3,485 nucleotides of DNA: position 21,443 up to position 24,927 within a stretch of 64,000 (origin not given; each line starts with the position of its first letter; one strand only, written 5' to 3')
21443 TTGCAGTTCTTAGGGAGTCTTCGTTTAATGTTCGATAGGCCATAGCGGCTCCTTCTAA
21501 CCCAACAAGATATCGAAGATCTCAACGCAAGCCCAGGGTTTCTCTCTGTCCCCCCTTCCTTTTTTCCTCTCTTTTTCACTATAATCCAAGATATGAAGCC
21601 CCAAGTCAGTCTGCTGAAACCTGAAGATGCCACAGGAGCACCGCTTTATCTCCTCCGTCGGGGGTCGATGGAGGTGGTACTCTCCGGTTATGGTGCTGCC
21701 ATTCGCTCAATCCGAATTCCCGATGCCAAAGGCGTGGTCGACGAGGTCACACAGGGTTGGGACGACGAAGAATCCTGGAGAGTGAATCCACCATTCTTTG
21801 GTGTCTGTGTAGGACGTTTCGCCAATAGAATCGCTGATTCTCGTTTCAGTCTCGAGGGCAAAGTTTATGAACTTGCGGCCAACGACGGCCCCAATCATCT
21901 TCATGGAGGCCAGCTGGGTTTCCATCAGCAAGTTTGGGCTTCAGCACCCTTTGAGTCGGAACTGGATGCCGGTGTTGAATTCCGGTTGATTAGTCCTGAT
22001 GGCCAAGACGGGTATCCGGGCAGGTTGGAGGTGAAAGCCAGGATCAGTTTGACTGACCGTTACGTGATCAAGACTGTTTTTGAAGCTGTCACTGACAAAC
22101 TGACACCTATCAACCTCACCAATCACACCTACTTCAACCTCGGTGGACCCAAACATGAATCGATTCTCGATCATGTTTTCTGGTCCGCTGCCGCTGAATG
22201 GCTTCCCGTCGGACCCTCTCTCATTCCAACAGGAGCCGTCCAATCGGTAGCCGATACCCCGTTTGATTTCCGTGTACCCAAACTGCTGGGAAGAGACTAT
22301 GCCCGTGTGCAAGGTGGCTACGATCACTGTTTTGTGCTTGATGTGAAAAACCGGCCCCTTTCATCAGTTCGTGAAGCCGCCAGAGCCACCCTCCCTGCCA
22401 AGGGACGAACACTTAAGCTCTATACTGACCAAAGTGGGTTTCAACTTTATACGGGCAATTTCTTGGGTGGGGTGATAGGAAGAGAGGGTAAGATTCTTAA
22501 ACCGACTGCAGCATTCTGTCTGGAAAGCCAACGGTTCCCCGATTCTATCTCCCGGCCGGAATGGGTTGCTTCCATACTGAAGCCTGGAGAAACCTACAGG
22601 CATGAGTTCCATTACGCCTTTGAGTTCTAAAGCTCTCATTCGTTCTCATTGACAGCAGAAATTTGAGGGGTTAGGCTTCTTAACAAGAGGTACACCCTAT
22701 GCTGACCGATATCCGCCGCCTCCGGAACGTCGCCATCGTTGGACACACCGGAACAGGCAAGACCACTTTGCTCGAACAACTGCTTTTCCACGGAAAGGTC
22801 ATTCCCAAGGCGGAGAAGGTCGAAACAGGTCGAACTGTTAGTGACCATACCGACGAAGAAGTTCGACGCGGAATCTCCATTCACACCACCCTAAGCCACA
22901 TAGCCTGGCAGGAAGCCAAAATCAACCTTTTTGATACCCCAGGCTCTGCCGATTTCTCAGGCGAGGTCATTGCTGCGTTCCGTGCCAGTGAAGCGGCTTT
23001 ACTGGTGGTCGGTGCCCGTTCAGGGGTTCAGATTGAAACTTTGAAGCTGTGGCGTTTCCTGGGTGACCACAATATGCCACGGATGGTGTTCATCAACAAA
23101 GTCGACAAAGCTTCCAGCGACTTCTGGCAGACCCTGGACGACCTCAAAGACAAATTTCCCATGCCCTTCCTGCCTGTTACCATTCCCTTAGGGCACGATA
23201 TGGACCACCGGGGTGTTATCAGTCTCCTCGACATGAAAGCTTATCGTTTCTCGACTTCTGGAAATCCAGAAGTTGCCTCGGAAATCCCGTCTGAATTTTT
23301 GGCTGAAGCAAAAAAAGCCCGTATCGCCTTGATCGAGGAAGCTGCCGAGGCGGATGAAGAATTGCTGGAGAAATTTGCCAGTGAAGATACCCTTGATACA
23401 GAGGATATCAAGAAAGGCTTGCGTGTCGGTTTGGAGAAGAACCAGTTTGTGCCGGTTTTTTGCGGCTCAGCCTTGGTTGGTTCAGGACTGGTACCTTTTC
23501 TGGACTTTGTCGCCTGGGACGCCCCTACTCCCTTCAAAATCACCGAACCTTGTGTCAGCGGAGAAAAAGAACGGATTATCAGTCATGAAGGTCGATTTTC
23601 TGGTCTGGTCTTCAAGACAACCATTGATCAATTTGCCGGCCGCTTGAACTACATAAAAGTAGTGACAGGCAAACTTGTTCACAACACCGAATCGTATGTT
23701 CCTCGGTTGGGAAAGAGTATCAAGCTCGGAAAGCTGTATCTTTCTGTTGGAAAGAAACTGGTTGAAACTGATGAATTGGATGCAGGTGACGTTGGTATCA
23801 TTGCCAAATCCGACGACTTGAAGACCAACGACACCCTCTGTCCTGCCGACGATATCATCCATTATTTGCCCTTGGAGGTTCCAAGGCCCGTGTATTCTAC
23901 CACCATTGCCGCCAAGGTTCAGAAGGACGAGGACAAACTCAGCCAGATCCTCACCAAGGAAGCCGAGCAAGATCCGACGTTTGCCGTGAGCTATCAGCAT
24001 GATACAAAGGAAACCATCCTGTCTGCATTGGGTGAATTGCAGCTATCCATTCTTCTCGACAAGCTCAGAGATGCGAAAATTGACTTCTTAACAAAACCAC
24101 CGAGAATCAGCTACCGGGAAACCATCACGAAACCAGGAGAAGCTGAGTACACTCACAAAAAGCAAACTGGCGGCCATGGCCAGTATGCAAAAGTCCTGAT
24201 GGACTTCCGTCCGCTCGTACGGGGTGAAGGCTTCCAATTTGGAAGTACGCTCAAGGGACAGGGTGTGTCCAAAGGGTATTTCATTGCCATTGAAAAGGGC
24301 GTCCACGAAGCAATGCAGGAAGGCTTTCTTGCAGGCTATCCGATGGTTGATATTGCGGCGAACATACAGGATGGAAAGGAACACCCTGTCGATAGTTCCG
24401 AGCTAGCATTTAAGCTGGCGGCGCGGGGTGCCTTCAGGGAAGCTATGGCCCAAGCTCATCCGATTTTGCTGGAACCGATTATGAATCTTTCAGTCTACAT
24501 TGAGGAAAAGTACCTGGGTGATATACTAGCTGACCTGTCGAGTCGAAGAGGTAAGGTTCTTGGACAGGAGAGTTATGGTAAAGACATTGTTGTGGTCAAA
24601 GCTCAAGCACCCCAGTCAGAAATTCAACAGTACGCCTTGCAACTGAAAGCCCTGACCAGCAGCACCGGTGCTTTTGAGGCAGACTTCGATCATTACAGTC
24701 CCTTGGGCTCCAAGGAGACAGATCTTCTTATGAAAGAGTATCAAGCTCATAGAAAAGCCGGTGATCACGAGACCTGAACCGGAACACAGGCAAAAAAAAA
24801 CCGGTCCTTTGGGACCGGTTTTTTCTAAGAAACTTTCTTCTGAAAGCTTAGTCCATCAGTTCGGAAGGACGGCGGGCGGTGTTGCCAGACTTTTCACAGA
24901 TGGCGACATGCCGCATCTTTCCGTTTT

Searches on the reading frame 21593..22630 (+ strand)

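Call 64: search_protein_families(library=pfam, proteins=[window:21593-22630:+], max_evalue=0.00001)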
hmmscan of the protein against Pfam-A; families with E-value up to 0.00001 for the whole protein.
window:21593-22630:+ (345 aa): 1 family
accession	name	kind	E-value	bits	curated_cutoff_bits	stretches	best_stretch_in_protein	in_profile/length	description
PF01263.26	Aldose_epim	-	3e-75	253.8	27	1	18-341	2-298/299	Aldose 1-epimerase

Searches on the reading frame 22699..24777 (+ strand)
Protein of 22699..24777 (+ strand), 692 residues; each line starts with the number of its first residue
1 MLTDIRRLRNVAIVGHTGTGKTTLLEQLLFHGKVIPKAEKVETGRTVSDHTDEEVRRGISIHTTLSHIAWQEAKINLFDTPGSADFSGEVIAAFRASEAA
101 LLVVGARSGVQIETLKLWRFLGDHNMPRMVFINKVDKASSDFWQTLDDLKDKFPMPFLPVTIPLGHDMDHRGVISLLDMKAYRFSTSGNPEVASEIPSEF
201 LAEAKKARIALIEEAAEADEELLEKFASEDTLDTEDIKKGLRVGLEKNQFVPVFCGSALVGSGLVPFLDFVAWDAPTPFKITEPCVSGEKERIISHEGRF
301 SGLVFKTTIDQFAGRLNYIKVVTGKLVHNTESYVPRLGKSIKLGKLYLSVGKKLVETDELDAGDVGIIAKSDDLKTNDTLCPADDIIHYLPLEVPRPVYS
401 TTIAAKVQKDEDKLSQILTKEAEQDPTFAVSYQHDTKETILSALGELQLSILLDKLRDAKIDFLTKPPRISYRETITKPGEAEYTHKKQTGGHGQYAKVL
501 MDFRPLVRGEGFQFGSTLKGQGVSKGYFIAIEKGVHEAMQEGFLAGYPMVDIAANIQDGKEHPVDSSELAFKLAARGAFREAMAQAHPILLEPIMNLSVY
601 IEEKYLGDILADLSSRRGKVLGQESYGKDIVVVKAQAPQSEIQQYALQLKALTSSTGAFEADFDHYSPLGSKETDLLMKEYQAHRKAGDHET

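Call 64: search_protein_families(library=pfam, proteins=[window:22699-24777:+], max_evalue=0.00001)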
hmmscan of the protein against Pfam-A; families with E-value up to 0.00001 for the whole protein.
window:22699-24777:+ (692 aa): 6 families
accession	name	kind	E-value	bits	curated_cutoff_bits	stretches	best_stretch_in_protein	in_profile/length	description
PF00009.33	GTP_EFTU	-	1.4e-44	152.4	26.5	1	7-272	2-183/188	Elongation factor Tu GTP binding domain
PF03764.24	EFG_IV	-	1.6e-40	138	24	1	468-586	1-120/121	Elongation factor G, domain IV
PF00679.30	EFG_C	-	1.1e-21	77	27.9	1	590-672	2-84/89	Elongation factor G C-terminus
PF14492.12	EFG_III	-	1.9e-19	69.9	27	1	394-463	1-71/75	Elongation Factor G, domain III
PF22042.2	EF-G_D2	-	2.3e-11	44.1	27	1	300-381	2-82/84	Elongation factor G domain 2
PF01926.29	MMR_HSR1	-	2.8e-07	31.1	21.9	1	10-134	1-113/113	50S ribosome-binding GTPase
